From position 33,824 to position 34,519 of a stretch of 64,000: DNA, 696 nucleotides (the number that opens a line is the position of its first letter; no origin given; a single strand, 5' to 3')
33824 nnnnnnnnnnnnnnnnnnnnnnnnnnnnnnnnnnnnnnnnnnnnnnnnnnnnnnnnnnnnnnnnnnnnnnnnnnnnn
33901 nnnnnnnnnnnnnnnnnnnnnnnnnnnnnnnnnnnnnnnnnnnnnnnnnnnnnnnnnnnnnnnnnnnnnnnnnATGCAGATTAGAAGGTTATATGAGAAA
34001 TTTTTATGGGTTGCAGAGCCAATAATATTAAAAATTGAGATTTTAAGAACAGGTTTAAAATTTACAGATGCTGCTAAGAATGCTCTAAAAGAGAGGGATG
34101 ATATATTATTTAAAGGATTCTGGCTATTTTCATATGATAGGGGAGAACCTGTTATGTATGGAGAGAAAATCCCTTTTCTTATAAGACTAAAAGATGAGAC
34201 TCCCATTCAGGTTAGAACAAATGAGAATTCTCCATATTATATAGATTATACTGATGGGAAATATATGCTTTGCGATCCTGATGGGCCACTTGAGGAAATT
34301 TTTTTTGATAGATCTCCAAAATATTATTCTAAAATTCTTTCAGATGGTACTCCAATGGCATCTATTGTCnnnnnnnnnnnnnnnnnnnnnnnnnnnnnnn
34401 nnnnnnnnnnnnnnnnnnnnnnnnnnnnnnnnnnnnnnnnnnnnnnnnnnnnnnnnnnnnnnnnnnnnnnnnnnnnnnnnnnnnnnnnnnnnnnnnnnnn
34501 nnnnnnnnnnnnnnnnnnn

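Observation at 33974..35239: Uncharacterised Cys-rich protein family (X1/X2) present twice, at both ends of the locus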

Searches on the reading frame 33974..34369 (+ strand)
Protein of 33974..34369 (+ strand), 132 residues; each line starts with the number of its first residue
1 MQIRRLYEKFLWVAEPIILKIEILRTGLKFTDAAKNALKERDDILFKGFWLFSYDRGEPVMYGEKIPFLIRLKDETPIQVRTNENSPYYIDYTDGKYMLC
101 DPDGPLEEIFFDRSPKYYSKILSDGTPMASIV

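Call 83: predict_structure(alignment_id=A2)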
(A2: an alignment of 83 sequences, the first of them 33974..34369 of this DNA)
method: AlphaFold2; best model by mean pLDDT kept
length: 132 residues; sequences in the alignment: 83
mean_pLDDT: 92.5   pTM: 0.84
mean pLDDT of the five models: 92.5, 92.4, 92.1, 91.5, 90.2
residues with pLDDT >= 90: 103; 70-90: 27; 50-70: 2; < 50: 0
segments of 3 or more residues with pLDDT < 50: none
pLDDT, mean of each block of 10 residues (from residue 1): 91 97 96 97 87 80 90 96 96 98 96 92 90 79
secondary structure, 60 per line:
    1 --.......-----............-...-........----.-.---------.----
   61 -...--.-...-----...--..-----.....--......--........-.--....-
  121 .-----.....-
elements in order: H3-9 H15-26 E28-30 H32-39 E69-71 E77-79 E89-93 E96-101 E104-111 H116-119 H128-131
